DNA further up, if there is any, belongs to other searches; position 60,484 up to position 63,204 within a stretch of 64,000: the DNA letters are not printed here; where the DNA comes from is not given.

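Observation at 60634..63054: Decaheme OmcA/MtrC-family lipoprotein cytochrome carrying a collagen-like (Gly-X-Y)23 stalk, with no MtrA/MtrB partners nearby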

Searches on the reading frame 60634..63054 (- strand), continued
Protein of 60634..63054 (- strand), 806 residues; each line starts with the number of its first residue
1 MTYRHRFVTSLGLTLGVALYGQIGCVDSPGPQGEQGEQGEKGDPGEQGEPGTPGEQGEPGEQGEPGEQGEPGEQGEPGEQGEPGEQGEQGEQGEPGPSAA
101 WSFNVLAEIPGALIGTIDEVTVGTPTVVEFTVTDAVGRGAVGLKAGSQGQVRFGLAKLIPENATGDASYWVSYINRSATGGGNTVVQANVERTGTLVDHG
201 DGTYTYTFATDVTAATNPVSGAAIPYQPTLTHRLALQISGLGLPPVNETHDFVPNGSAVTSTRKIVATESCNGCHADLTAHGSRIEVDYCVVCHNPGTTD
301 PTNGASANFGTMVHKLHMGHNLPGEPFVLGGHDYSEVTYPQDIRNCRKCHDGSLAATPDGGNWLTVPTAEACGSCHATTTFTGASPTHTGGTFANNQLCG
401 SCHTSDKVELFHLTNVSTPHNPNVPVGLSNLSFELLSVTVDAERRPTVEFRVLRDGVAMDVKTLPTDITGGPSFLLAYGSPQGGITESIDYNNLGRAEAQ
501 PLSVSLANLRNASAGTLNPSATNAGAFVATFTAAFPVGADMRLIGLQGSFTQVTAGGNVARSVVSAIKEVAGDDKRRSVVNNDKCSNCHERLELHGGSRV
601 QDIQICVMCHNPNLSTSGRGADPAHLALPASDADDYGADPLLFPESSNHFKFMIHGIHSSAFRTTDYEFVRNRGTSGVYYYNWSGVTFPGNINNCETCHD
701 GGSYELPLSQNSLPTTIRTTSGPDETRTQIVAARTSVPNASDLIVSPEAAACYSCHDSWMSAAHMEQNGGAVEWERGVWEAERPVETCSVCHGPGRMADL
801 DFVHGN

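Call 42: find_encoding_contigs(protein=P0061, flank=10000, max_places=1)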
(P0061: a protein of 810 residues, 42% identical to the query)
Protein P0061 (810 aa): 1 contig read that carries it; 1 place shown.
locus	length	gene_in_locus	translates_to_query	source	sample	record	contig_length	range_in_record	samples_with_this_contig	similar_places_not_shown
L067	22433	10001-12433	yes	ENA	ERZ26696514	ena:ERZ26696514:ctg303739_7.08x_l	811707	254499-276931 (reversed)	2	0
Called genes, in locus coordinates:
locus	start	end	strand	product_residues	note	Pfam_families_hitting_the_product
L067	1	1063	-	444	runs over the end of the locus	PF13237:Fer4_10 (faint), PF13484:Fer4_16 (faint), PF02036:SCP2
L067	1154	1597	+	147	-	PF13545:HTH_Crp_2 (weak), PF01047:MarR, PF12802:MarR_2, PF09339:HTH_IclR (faint), PF12840:HTH_20 (faint), PF13412:HTH_24 (weak), PF00392:GntR (faint)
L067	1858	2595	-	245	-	PF03476:MOSC_N, PF03473:MOSC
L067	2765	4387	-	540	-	PF26549:Tricorn_N (faint)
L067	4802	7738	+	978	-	PF01565:FAD_binding_4, PF02913:FAD-oxidase_C, PF00037:Fer4 (faint), PF12838:Fer4_7, PF13183:Fer4_8, PF13187:Fer4_9 (weak), PF13484:Fer4_16 (weak), PF13534:Fer4_17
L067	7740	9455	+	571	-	PF02652:Lactate_perm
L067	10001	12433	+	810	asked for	PF01391:Collagen (weak), PF22112:OmcA-like_N (faint), PF14522:Cytochrome_C7 (faint), PF22113:Mtrc-MtrF_II-IV_dom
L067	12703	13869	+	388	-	PF12833:HTH_18, PF00165:HTH_AraC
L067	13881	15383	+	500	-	PF17816:PDZ_4, PF03572:Peptidase_S41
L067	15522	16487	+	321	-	PF00924:MS_channel_2nd, PF21082:MS_channel_3rd (weak)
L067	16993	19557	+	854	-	PF07715:Plug, PF00593:TonB_dep_Rec_b-barrel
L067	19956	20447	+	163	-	PF04542:Sigma70_r2, PF08281:Sigma70_r4_2, PF04545:Sigma70_r4 (weak)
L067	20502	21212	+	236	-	-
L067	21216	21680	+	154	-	-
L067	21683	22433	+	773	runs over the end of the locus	PF12770:CHAT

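Call 44: predict_structure(alignment_id=A1)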
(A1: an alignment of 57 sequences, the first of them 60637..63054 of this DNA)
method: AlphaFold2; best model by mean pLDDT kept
length: 806 residues; sequences in the alignment: 57
mean_pLDDT: 87.4   pTM: 0.80
mean pLDDT of the five models: 87.4, 86.6, 86.0, 85.1, 83.3
residues with pLDDT >= 90: 589; 70-90: 111; 50-70: 29; < 50: 77
segments of 3 or more residues with pLDDT < 50: 1-13, 18-58, 63-79
pLDDT, mean of each block of 10 residues (from residue 1): 35 48 39 38 40 47 47 47 61 71 93 96 95 96 95 97 93 97 95 97 97 96 97 97 94 97 93 80 88 94 94 93 93 89 92 95 94 93 90 92 95 93 94 98 98 98 96 97 93 93 97 98 98 96 97 96 97 94 91 90 96 93 74 70 93 94 91 87 85 88 89 95 87 91 96 95 97 97 95 90 78
secondary structure, 60 per line:
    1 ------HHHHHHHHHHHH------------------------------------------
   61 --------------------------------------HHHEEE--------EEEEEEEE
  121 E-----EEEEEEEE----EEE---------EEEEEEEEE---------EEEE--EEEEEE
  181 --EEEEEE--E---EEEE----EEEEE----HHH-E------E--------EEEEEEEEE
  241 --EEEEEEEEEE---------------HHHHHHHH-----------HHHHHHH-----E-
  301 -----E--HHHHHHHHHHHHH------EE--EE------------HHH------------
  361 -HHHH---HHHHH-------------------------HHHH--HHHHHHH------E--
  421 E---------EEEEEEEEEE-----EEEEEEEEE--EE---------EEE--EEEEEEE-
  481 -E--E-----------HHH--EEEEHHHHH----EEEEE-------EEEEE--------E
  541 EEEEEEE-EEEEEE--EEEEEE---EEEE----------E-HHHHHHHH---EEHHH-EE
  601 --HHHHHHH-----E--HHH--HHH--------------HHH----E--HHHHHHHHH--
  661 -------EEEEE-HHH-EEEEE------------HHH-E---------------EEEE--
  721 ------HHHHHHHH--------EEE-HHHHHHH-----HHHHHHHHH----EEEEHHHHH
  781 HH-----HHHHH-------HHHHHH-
elements in order (helices of 4 or more, strands of 3 or more residues): H7-18 E102-104 E113-121 E127-134 E139-141 E151-159 E169-172 E175-180 E183-188 E195-198 E203-207 E232-240 E243-252 H268-275 H287-293 H309-321 H362-365 H369-373 H399-402 H405-411 E431-440 E446-454 E468-470 E473-479 E502-505 H506-510 E515-519 E527-531 E540-547 E549-554 E557-562 E566-569 H582-589 H603-609 H650-658 E668-672 E678-682 E715-718 H727-734 E743-745 H747-753 H759-767 E772-775 H776-782 H788-792 H800-805
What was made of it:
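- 62761..62967 (-): Collagen-like stalk: 23 uninterrupted Gly-X-Y triplets (aa 30-98). They are mostly GEQ/GEP, with net charge -19 and GC3 of 0.59. AF2 monomer pLDDT is below 50 for most of this segment, rising only at its C-terminal end (call 44).
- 62269..62760 (-): Domain I, a beta-rich OmcA-like N-terminal domain (about aa 99-262). Boundaries are approximate. The AF2 model shows strands 102-252 with pLDDT above 90 (call 44).
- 61339..61809 (-): Domain III, a second beta-rich domain (about aa 416-572). It has no Cys, so it lacks the CX8C disulfide of the Shewanella proteins. AF2 strands 431-569 (call 44).
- On Collagen triple-helix repeat (Pfam PF01391): The monomer AF2 model gives pLDDT below 50 for most of the stalk (call 44).
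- The AF2 model has mean pLDDT 87, and above 90 over most of aa 100-806 (call 44).
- Tried and rejected: Monomer AF2 (call 44).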

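Call 46: fold_search(model_id=the predicted structure, library=pdb)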
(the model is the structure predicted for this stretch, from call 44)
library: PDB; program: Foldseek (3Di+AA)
matches with E <= 10: 1254; with E <= 0.001: 16
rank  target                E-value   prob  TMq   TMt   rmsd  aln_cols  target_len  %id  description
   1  4lmh_B                1.4e-33  1.00  0.57  0.65   7.9       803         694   20  Crystal structure of the outer membrane decaheme cytochrome OmcA (released 2014-04-16)
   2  4lmh_A                2.4e-33  1.00  0.57  0.65   7.6       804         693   20  Crystal structure of the outer membrane decaheme cytochrome OmcA (released 2014-04-16)
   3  4lmh_C                4.1e-33  1.00  0.57  0.65   7.8       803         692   21  Crystal structure of the outer membrane decaheme cytochrome OmcA (released 2014-04-16)
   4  4lmh_D                4.5e-33  1.00  0.57  0.65   7.0       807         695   20  Crystal structure of the outer membrane decaheme cytochrome OmcA (released 2014-04-16)
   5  6qyc_A                3.5e-31  1.00  0.53  0.68   7.1       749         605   22  Crystal structure of MtrC from Shewanella baltica OS185 (released 2020-04-22)
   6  6qyc_C                7.6e-31  1.00  0.54  0.70   7.1       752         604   23  Crystal structure of MtrC from Shewanella baltica OS185 (released 2020-04-22)
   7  6qyc_B                2.4e-30  1.00  0.55  0.72   6.7       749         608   22  Crystal structure of MtrC from Shewanella baltica OS185 (released 2020-04-22)
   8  3ucp                  2.5e-29  1.00  0.59  0.60   7.2       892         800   22  Outer membrane Endecaheme cytochrome UndA from Shewanella sp. HRCR-6 (released 2012-08-08)
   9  7qth                  1.8e-25  1.00  0.56  0.70   6.1       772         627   17  Crystal structure of the Shewanella oneidensis MR1 MtrC mutant C453A (released 2023-01-18)
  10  8qc9                  2.2e-25  1.00  0.55  0.69   6.3       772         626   17  Crystal structure of the outer membrane decaheme cytochrome MtrC (A293Boc-Lys) (released 2024-09-04)
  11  4lm8                  2.3e-25  1.00  0.55  0.69   6.0       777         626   17  Crystal structure of the outer membrane decaheme cytochrome MtrC (released 2015-02-11)
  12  8qbz                  3.5e-25  1.00  0.56  0.70   6.2       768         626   18  Crystal structure of the outer membrane decaheme cytochrome MtrC (E344Boc-Lys) (released 2024-09-04)
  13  8qbq                  5.4e-25  1.00  0.55  0.69   6.2       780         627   17  Crystal structure of the outer membrane decaheme cytochrome MtrC (A430Boc-Lys) (released 2024-09-04)
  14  7o7g                  7.3e-25  1.00  0.55  0.69   6.5       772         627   17  Crystal structure of the Shewanella oneidensis MR1 MtrC mutant H561M (released 2021-10-06)
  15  3pmq                  1.3e-23  1.00  0.53  0.70   7.9       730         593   23  Crystal structure of the outer membrane decaheme cytochrome MtrF (released 2011-05-25)
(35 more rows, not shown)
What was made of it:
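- The 16 best Foldseek PDB hits are all OmcA, MtrC, UndA or MtrF, with E from 1e-33 to 3e-14 (call 46).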

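Call 51: search_protein_families(library=ncbifam, proteins=[L002:18715-19773:-, L002:19770-21437:-, L002:16944-18659:-, L002:16081-16872:-, L002:13965-16079:-, L002:12578-13945:-], max_evalue=0.01)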
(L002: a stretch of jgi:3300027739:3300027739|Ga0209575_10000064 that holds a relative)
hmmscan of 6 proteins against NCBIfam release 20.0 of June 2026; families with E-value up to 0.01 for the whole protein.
L002:18715-19773:- (352 aa): 1 family
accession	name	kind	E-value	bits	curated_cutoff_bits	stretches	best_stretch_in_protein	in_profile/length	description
NF041781.1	mnquin_red_QrcA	equivalog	1.2e-07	31.5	180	1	11-164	5-162/174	menaquinone reductase multiheme cytochrome c subunit QrcA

L002:19770-21437:- (555 aa): 0 families

L002:16944-18659:- (571 aa): 2 families
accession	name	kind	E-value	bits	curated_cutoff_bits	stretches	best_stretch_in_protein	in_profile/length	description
TIGR01904.2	GSu_C4xC__C2xCH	domain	1.3e-34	117.8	27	3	299-354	8-62/73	CxxxxCH/CxxCH domain c-type cytochrome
NF045713.1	CxxCH_16_HmcA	equivalog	0.0031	16.2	400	0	522-557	360-395/541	sulfate respiration complex hexadecaheme cytochrome HmcA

L002:16081-16872:- (263 aa): 0 families

L002:13965-16079:- (704 aa): 5 families
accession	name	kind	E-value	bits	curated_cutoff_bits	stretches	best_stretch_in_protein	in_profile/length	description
NF007558.0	PRK10179.1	equivalog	2.6e-09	37.1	339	1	416-484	3-68/217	formate dehydrogenase-N subunit gamma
TIGR01583.1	formate-DH-gamm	equivalog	1.9e-08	34.6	115.85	1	421-484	3-63/204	formate dehydrogenase subunit gamma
NF007924.0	PRK10639.1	equivalog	4e-06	26.7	341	1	418-487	5-71/211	formate dehydrogenase cytochrome b556 subunit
NF008659.0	PRK11659.1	equivalog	7.3e-05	22.5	184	0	90-128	48-85/188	cytochrome c nitrite reductase pentaheme subunit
TIGR03146.1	cyt_nit_nrfB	equivalog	0.0023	18.2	166.6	0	272-313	9-49/145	cytochrome c nitrite reductase pentaheme subunit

L002:12578-13945:- (455 aa): 1 family
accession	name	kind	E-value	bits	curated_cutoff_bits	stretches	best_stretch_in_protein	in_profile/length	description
TIGR01904.2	GSu_C4xC__C2xCH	domain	7.7e-24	83.3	27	2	161-232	1-62/73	CxxxxCH/CxxCH domain c-type cytochrome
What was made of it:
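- The P0010 orthologue neighbours a CbcL-like inner-membrane cytochrome (call 51).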

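Call 57: search_protein_representatives(protein=window:60637-62760:-)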
Query: 708 residues. Proteins with E-value up to 0.001 (for the whole library): 2527; up to 1e-10: 1697; up to 1e-30: 768. The best 150 are listed.
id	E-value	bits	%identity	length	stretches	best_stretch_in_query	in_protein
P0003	0.0e+00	1127.0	69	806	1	1-707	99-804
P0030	3.0e-202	690.1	53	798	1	15-707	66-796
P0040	6.3e-193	659.3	48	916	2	2-706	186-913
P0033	4.4e-190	649.9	51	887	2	2-524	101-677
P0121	2.6e-188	644.1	52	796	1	5-706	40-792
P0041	2.6e-186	637.4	51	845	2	5-534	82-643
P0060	8.5e-175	599.4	50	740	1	5-707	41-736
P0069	1.2e-174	598.9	52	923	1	2-706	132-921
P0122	1.3e-174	598.8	51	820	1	22-707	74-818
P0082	2.8e-173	594.4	49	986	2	7-678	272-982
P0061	1.2e-170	585.7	45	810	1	3-706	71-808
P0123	1.5e-162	558.9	50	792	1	25-707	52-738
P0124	2.1e-162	558.4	50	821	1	15-706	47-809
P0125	5.0e-160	550.6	52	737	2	18-673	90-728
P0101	8.2e-160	549.9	49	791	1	19-706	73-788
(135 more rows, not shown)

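Call 60: list_cluster_members(proteins=[P0010, P0005, P0015, P0024, P0029, P0034, P0016, P0008, P0050, P0007])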
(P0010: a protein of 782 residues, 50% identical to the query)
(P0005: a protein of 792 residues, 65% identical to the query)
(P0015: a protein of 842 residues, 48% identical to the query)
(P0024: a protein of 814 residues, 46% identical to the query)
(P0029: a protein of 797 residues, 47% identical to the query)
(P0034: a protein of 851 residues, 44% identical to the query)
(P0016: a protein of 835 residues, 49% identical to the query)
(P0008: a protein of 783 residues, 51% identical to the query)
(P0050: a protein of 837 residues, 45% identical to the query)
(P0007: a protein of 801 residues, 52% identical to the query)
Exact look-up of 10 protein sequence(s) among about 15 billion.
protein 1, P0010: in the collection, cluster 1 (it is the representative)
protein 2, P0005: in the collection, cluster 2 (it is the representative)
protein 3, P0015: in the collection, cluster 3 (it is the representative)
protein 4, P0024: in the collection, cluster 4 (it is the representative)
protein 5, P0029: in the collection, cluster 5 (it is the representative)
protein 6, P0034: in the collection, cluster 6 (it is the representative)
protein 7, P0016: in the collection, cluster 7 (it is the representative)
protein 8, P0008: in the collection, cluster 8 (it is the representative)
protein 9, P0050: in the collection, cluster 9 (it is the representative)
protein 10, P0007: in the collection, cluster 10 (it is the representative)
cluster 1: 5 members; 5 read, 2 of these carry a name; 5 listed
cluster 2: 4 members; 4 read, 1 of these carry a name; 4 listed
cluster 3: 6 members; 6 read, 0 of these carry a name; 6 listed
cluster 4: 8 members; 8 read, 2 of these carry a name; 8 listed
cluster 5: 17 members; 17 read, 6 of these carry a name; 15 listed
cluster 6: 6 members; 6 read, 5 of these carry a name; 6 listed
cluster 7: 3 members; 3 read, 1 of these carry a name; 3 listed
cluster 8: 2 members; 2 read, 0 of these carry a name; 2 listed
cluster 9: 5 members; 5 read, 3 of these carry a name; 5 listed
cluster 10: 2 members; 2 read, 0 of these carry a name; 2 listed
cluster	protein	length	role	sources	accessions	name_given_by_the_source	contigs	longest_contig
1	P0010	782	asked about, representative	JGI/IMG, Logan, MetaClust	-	\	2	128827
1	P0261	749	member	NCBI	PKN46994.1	MAG: hypothetical protein CVU63_06915, partial [Deltaproteobacteria bacterium ...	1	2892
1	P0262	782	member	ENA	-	-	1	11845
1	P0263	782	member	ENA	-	-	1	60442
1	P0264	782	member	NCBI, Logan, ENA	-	-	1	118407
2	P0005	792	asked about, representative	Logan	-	-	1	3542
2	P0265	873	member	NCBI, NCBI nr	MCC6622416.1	MAG: OmcA/MtrC family decaheme c-type cytochrome [Deltaproteobacteria bacterium] | OmcA/MtrC family decaheme c-type cytochrome [Deltaproteobacteria bacterium]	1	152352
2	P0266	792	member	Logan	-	-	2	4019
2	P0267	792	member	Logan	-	-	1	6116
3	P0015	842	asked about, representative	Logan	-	-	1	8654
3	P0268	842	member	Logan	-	-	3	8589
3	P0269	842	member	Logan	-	-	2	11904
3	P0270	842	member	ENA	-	-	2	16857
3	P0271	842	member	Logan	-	-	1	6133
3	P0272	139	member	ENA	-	-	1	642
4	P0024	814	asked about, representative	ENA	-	-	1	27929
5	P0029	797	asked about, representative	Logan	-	-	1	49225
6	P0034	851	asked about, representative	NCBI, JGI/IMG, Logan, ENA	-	OmcA/MtrC family decaheme c-type cytochrome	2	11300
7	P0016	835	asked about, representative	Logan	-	-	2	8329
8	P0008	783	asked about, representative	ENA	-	-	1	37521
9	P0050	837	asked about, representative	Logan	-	-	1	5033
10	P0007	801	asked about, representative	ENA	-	-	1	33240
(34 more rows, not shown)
